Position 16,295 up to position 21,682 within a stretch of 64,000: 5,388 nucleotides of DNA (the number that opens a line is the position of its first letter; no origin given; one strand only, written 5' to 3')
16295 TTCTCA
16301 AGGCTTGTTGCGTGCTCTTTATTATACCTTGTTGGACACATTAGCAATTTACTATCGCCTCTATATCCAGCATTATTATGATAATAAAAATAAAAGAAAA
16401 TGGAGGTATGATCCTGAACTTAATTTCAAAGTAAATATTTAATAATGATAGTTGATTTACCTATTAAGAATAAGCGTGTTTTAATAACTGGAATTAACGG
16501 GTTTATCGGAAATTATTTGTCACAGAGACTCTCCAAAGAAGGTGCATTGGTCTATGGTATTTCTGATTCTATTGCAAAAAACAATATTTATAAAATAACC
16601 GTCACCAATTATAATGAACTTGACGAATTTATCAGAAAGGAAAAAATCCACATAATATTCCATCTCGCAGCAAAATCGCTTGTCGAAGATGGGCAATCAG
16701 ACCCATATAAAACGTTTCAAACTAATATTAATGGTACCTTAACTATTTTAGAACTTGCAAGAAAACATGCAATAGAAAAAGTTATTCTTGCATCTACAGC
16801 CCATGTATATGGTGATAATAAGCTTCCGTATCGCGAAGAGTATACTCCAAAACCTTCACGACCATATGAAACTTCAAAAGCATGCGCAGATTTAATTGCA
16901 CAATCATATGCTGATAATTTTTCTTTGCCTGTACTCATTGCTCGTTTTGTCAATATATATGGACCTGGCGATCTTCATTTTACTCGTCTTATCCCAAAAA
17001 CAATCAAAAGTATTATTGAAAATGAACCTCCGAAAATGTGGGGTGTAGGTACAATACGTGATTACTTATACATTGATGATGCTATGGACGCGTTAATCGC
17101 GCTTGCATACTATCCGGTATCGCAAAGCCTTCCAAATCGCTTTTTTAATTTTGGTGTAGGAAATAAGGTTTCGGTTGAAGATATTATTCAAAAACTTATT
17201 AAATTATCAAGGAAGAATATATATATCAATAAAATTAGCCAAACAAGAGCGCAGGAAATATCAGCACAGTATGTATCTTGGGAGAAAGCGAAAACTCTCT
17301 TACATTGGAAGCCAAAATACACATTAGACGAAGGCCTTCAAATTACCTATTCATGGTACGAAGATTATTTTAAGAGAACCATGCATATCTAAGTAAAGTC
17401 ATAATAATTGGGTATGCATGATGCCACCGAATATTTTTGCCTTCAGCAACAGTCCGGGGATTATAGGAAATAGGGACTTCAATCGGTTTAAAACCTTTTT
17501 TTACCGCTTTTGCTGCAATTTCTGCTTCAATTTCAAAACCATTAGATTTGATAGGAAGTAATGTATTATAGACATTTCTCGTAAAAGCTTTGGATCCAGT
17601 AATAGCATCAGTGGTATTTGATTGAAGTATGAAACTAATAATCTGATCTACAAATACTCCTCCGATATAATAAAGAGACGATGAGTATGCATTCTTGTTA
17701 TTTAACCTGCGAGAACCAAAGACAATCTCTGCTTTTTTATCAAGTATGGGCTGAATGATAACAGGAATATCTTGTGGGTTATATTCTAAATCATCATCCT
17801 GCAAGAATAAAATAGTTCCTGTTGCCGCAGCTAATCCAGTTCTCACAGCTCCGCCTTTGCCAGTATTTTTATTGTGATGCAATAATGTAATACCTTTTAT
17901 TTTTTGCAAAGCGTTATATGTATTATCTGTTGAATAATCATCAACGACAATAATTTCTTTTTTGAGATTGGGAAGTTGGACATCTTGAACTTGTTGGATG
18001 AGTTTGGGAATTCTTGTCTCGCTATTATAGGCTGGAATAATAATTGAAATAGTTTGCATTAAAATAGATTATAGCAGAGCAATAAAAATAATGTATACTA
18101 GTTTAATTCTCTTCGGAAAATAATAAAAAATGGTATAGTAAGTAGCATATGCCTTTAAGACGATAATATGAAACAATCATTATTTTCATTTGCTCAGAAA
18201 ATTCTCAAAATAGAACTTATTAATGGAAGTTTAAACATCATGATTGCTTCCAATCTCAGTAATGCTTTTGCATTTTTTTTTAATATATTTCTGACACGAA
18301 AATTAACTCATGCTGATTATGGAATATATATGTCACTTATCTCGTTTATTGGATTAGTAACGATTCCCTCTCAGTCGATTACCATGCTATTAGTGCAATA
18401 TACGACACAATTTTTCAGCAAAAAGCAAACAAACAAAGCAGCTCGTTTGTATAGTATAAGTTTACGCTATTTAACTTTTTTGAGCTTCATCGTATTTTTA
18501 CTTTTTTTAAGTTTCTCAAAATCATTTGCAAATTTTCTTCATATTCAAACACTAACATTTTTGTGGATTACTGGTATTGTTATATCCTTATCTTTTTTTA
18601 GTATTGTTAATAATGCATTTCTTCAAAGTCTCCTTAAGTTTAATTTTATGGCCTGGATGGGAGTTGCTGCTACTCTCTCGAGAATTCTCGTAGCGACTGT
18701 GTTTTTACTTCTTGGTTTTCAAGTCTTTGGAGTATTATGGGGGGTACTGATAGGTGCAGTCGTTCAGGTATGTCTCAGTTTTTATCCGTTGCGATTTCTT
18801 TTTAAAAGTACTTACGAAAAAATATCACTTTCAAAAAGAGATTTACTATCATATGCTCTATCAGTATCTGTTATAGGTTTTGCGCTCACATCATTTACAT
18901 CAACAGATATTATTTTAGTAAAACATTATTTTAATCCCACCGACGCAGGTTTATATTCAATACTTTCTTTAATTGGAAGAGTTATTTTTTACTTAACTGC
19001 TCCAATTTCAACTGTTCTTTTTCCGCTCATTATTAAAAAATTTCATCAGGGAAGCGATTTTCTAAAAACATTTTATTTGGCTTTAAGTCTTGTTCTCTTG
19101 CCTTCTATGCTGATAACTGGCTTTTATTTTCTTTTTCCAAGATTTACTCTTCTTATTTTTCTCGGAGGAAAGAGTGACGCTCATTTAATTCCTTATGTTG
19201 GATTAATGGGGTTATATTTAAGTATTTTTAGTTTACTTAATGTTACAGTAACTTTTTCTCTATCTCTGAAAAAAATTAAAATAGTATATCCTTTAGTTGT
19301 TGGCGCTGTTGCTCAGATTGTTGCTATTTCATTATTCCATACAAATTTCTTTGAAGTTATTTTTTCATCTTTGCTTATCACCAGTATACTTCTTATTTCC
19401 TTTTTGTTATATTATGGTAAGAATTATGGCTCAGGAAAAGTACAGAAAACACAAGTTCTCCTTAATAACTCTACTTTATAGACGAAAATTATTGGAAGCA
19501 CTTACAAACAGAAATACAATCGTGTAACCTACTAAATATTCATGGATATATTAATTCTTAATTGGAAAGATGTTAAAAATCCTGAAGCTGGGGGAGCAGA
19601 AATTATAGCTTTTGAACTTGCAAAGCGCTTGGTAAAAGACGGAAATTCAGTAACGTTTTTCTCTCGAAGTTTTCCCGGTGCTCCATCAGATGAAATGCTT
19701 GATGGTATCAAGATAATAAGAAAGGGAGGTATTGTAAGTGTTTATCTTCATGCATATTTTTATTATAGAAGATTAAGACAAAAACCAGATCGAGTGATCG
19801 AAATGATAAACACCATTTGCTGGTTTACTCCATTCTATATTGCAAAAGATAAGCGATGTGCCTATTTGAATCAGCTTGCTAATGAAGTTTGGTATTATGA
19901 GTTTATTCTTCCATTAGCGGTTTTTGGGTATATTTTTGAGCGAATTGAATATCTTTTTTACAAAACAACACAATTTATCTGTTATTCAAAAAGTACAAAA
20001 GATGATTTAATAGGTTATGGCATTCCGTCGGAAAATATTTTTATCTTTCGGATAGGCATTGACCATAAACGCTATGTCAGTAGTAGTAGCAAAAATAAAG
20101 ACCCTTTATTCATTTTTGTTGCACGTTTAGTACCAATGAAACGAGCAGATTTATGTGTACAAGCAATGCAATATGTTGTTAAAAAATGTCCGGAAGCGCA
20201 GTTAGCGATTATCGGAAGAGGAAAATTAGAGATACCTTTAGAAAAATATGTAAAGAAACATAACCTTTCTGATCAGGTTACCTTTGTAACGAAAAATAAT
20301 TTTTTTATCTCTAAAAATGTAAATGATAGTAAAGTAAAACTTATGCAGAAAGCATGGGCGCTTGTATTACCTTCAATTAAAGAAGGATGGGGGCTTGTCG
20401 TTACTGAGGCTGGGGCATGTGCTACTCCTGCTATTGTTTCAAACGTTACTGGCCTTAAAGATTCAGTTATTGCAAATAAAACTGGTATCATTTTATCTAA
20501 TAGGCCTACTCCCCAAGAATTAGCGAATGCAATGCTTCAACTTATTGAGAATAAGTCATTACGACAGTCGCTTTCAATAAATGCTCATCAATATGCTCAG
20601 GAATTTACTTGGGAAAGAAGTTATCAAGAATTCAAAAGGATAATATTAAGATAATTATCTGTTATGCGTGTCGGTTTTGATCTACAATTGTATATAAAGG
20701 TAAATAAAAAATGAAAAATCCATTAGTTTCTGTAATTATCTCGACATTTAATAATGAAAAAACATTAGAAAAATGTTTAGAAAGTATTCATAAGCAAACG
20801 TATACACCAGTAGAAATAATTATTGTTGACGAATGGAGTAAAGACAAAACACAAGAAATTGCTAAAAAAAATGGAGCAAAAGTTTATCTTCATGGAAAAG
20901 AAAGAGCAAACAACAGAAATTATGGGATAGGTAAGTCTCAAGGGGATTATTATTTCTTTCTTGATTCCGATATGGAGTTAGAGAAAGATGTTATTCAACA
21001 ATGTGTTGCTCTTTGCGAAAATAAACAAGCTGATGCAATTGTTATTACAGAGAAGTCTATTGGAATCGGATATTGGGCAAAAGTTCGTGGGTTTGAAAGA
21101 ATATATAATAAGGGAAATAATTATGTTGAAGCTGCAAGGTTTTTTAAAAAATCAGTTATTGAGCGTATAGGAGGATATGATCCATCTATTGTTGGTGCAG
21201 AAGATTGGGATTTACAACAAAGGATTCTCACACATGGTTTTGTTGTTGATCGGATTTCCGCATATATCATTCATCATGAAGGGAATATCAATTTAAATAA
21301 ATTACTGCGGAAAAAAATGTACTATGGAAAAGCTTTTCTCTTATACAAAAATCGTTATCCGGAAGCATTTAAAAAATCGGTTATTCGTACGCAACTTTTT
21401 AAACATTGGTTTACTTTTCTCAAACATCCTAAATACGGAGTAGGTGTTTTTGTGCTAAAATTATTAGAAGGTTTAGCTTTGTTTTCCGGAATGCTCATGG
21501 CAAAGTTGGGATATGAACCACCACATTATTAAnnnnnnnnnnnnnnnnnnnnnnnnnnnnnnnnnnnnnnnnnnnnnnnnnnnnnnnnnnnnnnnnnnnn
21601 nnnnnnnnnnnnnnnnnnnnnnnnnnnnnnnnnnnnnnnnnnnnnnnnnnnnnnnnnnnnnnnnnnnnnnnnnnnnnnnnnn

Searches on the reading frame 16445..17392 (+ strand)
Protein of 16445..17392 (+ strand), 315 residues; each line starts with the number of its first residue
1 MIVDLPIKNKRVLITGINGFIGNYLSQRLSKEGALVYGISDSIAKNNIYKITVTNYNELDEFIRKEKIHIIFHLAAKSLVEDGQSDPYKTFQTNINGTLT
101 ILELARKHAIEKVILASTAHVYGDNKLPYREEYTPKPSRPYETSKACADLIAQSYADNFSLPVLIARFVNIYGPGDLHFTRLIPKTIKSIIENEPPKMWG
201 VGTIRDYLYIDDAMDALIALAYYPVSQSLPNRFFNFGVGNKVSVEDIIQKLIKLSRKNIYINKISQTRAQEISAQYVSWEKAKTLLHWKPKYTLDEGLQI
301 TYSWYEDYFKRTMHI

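Call 63: search_protein_families(library=pfam, proteins=[window:16445-17392:+], max_evalue=0.00001)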
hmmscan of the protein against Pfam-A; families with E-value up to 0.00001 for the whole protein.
window:16445-17392:+ (315 aa): 6 families
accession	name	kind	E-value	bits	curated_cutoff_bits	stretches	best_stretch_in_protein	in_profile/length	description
PF01370.27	Epimerase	-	8.4e-52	176.4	20.9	1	12-224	1-228/240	NAD dependent epimerase/dehydratase family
PF16363.11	GDP_Man_Dehyd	-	1.6e-46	159.8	27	1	13-300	1-331/332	GDP-mannose 4,6 dehydratase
PF04321.23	RmlD_sub_bind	-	5.6e-14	52.3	27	1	11-181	2-161/287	RmlD substrate binding domain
PF02719.21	Polysacc_synt_2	-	1.6e-13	51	20.2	1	52-263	62-255/293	Polysaccharide biosynthesis protein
PF01073.25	3Beta_HSD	-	1.4e-12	47.7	22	1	13-189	1-199/280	3-beta hydroxysteroid dehydrogenase/isomerase family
PF07993.18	NAD_binding_4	-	2.8e-11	43.5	20.1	1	66-191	87-230/258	Male sterility protein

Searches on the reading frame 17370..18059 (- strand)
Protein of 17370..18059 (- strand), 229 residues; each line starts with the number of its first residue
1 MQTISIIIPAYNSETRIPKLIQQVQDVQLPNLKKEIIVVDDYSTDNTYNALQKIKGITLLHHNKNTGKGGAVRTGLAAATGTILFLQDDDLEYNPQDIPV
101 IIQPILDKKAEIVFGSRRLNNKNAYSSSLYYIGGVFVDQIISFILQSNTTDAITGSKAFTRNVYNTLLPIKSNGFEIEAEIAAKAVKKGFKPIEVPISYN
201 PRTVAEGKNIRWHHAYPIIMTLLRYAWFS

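Call 63: search_protein_families(library=pfam, proteins=[window:17370-18059:-], max_evalue=0.00001)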
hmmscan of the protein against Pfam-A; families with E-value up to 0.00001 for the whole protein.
window:17370-18059:- (229 aa): 2 families
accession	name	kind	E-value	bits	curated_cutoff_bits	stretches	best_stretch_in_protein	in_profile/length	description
PF00535.33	Glycos_transf_2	-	1.2e-32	113.6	23.3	1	5-166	1-166/168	Glycosyl transferase family 2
PF13641.12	Glyco_tranf_2_3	-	5.2e-08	33.6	27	1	4-131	3-137/230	Glycosyltransferase like family 2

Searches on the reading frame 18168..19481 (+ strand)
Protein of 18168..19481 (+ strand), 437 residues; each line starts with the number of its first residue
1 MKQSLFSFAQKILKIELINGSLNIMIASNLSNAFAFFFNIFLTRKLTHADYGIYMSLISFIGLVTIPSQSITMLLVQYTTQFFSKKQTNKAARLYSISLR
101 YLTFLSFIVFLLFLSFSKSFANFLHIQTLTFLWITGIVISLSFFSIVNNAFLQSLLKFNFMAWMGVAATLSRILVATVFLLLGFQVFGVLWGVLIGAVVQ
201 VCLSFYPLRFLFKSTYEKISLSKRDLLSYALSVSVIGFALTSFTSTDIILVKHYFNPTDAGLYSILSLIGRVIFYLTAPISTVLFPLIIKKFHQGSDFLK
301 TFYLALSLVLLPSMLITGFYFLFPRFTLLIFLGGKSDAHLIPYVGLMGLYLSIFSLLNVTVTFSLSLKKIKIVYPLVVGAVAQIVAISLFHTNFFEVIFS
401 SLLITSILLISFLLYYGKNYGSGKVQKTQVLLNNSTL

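Call 14: search_protein_families(library=pfam, proteins=[window:18168-19481:+], max_evalue=0.00001)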
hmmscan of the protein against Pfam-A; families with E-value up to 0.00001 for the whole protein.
window:18168-19481:+ (437 aa): 2 families
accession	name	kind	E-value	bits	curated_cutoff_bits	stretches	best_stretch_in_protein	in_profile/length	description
PF13440.11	Polysacc_synt_3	-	2e-13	50.7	23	1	42-333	2-285/293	Polysaccharide biosynthesis protein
PF01943.22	Polysacc_synt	-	1.2e-10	41.7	28.2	1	20-290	4-272/274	Polysaccharide biosynthesis protein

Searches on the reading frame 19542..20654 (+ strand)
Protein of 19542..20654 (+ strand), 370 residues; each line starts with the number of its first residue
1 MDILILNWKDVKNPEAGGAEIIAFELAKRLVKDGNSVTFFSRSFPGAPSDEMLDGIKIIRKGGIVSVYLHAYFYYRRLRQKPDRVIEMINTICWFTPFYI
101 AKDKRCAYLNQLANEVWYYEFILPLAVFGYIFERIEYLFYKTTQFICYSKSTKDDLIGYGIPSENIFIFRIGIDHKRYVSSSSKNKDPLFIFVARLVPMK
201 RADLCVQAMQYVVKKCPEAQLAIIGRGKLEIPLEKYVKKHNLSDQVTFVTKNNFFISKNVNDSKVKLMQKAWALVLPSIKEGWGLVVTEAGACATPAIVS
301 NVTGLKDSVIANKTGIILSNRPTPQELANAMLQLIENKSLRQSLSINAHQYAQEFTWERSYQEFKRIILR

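Call 14: search_protein_families(library=pfam, proteins=[window:19542-20654:+], max_evalue=0.00001)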
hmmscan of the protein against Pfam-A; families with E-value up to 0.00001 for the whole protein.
window:19542-20654:+ (370 aa): 4 families
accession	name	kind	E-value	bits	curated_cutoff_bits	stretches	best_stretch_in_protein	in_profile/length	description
PF00534.26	Glycos_transf_1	-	5.1e-36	124.2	26.4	1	182-349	10-170/172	Glycosyl transferases group 1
PF13692.12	Glyco_trans_1_4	-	1e-24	87.9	27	1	188-337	2-142/142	Glycosyl transferases group 1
PF13439.12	Glyco_transf_4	-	5.8e-12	46.4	28.5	1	17-177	2-170/170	Glycosyltransferase Family 4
PF20706.3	GT4-conflict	-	3.1e-11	43.3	26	1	168-360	176-381/385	Family 4 Glycosyltransferase in conflict systems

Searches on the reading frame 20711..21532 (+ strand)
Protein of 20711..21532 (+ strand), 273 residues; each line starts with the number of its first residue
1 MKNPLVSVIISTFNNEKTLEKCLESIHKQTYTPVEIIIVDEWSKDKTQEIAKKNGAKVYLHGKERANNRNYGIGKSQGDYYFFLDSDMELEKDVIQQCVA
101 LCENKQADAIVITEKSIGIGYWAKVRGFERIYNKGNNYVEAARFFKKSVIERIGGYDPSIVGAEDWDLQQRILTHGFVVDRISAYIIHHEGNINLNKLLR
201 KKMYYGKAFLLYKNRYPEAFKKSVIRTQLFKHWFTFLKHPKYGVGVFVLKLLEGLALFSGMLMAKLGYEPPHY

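Call 14: search_protein_families(library=pfam, proteins=[window:20711-21532:+], max_evalue=0.00001)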
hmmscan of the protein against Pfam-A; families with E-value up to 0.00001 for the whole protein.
window:20711-21532:+ (273 aa): 3 families
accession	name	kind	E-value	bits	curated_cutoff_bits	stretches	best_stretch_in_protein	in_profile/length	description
PF00535.33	Glycos_transf_2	-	4.2e-27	95.6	23.3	1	7-127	1-128/168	Glycosyl transferase family 2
PF10111.15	Glyco_tranf_2_2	-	8.6e-13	48.8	27.3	1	7-107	1-111/276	Glycosyltransferase like family 2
PF13641.12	Glyco_tranf_2_3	-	5.9e-10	40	27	1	6-111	3-120/230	Glycosyltransferase like family 2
